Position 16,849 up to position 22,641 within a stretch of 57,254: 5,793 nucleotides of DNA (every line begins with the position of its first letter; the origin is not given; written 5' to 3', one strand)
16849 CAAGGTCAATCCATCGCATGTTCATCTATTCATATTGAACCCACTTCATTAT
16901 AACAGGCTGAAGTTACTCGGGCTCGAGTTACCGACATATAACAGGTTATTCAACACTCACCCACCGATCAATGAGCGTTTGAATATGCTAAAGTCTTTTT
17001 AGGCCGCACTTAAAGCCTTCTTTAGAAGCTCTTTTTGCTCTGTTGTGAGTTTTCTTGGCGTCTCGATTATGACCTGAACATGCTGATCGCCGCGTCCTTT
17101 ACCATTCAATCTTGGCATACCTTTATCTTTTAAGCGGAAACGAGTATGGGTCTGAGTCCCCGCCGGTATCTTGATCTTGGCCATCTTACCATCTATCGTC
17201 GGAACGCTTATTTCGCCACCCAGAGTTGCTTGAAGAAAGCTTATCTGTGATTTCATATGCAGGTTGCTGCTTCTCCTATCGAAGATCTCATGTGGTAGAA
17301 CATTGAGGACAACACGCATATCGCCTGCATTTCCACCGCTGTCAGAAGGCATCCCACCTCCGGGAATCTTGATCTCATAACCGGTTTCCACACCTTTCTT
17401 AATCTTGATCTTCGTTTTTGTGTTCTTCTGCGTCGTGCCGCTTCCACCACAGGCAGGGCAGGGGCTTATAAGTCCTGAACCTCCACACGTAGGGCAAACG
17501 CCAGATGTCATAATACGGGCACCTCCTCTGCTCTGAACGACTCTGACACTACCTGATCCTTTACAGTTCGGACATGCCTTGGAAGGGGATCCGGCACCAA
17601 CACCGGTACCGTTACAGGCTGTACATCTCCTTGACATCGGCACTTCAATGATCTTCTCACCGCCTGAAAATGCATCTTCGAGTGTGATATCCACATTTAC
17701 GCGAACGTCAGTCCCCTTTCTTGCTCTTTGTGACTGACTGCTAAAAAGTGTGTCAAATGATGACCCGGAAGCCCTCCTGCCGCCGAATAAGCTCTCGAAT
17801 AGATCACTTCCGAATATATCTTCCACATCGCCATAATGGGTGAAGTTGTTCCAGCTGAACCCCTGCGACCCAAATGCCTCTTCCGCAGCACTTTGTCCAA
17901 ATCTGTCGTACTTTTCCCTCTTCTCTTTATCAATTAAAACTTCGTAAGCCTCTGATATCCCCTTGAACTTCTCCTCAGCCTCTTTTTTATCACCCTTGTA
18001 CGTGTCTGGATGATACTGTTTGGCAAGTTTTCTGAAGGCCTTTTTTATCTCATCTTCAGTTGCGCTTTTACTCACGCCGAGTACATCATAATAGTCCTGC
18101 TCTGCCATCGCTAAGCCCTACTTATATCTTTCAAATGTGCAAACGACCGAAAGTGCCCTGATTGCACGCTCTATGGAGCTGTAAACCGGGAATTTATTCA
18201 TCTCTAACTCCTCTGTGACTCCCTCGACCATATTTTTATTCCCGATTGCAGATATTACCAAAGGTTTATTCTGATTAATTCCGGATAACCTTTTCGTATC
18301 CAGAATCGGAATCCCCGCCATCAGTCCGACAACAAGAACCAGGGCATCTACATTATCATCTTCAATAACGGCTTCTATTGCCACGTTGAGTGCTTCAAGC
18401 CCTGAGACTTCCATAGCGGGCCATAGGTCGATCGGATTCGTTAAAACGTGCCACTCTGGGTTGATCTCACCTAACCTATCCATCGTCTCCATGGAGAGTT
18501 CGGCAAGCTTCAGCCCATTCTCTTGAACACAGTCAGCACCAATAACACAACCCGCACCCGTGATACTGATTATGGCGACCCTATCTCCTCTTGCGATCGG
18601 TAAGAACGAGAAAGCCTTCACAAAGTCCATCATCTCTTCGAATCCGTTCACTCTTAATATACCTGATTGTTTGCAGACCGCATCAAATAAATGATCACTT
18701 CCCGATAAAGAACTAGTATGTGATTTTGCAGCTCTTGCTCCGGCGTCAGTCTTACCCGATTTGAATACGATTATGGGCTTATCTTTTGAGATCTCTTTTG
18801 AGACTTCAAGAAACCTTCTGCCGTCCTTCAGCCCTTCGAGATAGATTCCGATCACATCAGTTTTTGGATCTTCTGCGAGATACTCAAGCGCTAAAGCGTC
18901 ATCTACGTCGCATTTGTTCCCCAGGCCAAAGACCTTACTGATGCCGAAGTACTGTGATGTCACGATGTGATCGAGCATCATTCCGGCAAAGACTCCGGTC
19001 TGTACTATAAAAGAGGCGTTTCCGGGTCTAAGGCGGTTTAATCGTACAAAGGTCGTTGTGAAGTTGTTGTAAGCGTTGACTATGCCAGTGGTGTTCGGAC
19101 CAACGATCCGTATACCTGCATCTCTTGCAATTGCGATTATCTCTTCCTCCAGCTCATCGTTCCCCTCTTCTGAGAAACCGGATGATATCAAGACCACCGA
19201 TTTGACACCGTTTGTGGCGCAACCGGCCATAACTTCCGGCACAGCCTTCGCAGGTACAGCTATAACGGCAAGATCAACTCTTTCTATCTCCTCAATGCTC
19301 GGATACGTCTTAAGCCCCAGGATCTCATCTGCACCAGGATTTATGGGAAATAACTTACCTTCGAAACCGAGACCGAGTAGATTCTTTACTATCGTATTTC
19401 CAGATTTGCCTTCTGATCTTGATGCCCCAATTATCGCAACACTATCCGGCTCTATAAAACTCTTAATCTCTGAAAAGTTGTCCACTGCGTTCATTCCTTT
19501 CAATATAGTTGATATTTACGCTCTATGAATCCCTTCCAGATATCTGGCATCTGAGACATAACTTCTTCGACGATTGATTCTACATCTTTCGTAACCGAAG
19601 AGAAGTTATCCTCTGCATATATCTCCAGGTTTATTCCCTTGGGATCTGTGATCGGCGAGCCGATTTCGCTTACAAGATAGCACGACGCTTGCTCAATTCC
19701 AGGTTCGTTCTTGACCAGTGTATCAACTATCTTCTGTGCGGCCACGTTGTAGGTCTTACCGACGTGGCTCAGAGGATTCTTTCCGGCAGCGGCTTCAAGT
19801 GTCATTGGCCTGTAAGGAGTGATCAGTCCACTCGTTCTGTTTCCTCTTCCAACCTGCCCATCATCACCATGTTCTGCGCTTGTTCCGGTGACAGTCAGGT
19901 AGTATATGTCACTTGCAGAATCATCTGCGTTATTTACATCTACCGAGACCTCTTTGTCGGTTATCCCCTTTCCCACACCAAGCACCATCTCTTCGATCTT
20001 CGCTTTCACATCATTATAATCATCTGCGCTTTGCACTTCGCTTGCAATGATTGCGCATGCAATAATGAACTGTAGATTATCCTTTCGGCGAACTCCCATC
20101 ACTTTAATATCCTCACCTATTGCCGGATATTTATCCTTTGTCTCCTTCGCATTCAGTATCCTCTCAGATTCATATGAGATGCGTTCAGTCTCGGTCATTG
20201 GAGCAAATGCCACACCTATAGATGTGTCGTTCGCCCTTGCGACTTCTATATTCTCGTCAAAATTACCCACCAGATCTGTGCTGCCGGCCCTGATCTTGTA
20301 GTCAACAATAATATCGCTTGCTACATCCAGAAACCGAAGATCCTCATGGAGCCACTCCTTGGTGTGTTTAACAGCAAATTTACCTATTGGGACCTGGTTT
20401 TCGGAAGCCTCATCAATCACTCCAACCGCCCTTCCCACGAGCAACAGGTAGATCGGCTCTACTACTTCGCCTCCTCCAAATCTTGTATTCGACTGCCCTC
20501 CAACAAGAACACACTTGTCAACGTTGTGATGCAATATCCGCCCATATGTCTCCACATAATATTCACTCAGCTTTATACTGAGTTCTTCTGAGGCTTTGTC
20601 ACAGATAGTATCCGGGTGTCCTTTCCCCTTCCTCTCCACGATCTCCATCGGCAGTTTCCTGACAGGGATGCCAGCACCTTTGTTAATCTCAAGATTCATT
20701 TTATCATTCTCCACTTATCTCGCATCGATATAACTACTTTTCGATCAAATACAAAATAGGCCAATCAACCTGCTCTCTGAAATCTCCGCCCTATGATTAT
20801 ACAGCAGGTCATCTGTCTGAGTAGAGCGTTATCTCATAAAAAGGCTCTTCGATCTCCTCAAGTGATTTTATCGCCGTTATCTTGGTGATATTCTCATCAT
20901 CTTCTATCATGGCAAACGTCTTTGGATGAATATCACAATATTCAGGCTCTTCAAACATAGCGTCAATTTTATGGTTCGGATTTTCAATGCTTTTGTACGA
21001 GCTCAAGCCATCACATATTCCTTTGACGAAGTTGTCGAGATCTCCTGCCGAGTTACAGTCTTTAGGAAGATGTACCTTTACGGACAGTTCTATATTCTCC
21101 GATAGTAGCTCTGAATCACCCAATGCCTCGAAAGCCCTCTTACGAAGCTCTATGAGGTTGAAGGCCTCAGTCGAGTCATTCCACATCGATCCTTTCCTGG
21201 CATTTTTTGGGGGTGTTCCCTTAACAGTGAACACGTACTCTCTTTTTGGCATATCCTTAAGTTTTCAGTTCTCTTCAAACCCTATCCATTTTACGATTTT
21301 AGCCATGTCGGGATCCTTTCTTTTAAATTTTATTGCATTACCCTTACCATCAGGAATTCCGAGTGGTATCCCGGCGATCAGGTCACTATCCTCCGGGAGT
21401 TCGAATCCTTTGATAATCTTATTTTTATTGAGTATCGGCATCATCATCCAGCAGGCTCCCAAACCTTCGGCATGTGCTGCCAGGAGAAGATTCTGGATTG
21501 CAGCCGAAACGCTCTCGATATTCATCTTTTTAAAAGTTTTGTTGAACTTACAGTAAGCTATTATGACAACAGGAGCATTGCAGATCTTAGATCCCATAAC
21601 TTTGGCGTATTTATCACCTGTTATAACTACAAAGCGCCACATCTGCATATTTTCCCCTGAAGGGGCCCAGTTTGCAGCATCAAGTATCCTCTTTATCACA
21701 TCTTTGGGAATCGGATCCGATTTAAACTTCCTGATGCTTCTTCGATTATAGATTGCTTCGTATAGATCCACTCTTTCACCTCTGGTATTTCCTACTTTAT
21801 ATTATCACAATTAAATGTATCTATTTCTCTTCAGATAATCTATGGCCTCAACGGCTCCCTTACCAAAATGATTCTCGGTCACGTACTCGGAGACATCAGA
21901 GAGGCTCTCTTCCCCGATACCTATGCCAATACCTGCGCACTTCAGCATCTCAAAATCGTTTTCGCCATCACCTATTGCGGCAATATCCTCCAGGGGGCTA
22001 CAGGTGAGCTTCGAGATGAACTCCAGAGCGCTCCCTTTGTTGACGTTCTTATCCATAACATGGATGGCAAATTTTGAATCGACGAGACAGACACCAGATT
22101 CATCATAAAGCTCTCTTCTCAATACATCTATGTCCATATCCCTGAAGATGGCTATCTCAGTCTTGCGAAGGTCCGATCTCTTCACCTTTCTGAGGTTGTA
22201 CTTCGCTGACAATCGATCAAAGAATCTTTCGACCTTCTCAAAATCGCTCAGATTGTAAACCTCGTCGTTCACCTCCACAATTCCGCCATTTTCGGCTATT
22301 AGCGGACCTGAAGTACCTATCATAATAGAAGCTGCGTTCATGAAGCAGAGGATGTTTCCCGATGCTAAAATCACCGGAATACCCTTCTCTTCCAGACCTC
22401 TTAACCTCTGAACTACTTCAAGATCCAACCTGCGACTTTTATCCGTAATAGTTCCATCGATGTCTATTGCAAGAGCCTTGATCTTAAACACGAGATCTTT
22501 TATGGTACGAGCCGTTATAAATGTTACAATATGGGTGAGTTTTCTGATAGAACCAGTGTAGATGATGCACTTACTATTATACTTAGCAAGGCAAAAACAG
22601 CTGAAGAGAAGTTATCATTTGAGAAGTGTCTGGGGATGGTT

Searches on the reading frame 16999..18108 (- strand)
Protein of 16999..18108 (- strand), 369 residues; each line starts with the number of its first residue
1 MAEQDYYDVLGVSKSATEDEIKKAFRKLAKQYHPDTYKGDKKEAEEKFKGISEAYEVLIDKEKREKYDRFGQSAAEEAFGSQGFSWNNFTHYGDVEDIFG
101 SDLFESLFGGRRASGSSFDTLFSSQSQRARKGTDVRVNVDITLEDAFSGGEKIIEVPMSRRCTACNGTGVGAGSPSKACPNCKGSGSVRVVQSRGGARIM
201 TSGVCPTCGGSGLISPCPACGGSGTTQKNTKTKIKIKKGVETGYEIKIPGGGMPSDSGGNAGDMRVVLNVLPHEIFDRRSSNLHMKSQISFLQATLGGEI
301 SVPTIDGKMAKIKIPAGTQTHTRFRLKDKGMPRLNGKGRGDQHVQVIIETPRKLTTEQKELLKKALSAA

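Call 65: search_protein_families(library=pfam, proteins=[window:16999-18108:-], max_evalue=0.01)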
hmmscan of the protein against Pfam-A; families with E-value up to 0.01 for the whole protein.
window:16999-18108:- (369 aa): 3 families
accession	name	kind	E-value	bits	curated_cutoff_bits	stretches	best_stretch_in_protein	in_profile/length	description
PF01556.23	DnaJ_C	-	6.5e-43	146.8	26.6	1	135-351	1-152/152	DnaJ C terminal domain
PF00226.36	DnaJ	-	2.2e-27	95.4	27.8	1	5-68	1-63/63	DnaJ domain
PF00684.25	DnaJ_CXXCXGXG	-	7.7e-11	42.5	32.7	1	162-224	1-65/65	DnaJ central domain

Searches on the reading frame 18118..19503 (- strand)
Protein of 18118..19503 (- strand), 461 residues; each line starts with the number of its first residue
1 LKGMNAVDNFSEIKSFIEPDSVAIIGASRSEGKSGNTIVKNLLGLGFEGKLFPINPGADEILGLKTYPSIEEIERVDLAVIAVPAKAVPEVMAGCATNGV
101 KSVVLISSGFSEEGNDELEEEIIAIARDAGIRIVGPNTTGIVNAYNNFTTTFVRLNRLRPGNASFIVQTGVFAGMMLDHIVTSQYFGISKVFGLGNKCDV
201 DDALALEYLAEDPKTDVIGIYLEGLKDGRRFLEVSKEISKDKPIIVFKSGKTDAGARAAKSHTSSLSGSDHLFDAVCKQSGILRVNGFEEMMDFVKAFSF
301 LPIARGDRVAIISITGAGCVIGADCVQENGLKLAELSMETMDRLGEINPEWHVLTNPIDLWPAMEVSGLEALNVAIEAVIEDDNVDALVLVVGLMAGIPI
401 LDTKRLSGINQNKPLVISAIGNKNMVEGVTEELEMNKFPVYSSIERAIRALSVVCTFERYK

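Call 65: search_protein_families(library=pfam, proteins=[window:18118-19503:-], max_evalue=0.01)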
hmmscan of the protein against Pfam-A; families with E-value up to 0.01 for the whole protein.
window:18118-19503:- (461 aa): 4 families
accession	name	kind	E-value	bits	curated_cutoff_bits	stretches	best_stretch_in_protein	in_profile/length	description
PF13607.11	Succ_CoA_lig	-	1e-47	161.8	27.4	1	160-298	1-138/138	Succinyl-CoA ligase like flavodoxin domain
PF13380.12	CoA_binding_2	-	1.7e-24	86.9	22.8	1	21-143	2-115/116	CoA binding domain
PF02629.25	CoA_binding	-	2.3e-16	60.7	22.3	1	19-109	3-97/97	CoA binding domain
PF19045.5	Ligase_CoA_2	-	0.0054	17.2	23.7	0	311-391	3-80/162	Ligase-CoA domain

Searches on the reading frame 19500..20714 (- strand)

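Call 65: search_protein_families(library=pfam, proteins=[window:19500-20714:-], max_evalue=0.01)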
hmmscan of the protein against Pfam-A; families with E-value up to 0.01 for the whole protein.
window:19500-20714:- (404 aa): 1 family
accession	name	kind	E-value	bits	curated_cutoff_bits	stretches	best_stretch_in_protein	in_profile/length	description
PF01941.24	AdoMet_Synthase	-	2.9e-146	487.8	27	1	7-399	2-394/395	S-adenosylmethionine synthetase (AdoMet synthetase)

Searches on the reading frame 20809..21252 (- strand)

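Call 65: search_protein_families(library=pfam, proteins=[window:20809-21252:-], max_evalue=0.01)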
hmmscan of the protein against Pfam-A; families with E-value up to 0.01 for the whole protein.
window:20809-21252:- (147 aa): 1 family
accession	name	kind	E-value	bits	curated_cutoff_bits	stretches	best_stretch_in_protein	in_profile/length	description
PF05866.16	RusA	-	0.0019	19.2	22.8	1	43-85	40-94/124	Endodeoxyribonuclease RusA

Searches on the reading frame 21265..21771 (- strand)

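Call 65: search_protein_families(library=pfam, proteins=[window:21265-21771:-], max_evalue=0.01)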
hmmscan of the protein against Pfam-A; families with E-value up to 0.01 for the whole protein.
window:21265-21771:- (168 aa): 2 families
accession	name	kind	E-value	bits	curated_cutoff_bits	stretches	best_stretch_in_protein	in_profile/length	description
PF00881.29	Nitroreductase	-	1.1e-30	107.5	23.5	2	7-53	1-48/167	Nitroreductase family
PF14512.11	TM1586_NiRdase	-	6.7e-15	55.7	27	1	2-160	1-151/215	Putative TM nitroreductase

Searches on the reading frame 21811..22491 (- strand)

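Call 65: search_protein_families(library=pfam, proteins=[window:21811-22491:-], max_evalue=0.01)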
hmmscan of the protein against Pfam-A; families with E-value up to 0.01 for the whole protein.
window:21811-22491:- (226 aa): 3 families
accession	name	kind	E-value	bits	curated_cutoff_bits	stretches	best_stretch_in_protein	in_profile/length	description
PF08282.18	Hydrolase_3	-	4.4e-29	102.4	20.9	2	104-212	138-250/255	haloacid dehalogenase-like hydrolase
PF00702.32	Hydrolase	-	6.9e-08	33.5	26.4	1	4-187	1-191/191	haloacid dehalogenase-like hydrolase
PF05116.19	S6PP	-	1.4e-05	25.3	20.3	1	141-201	155-215/247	Sucrose-6F-phosphate phosphohydrolase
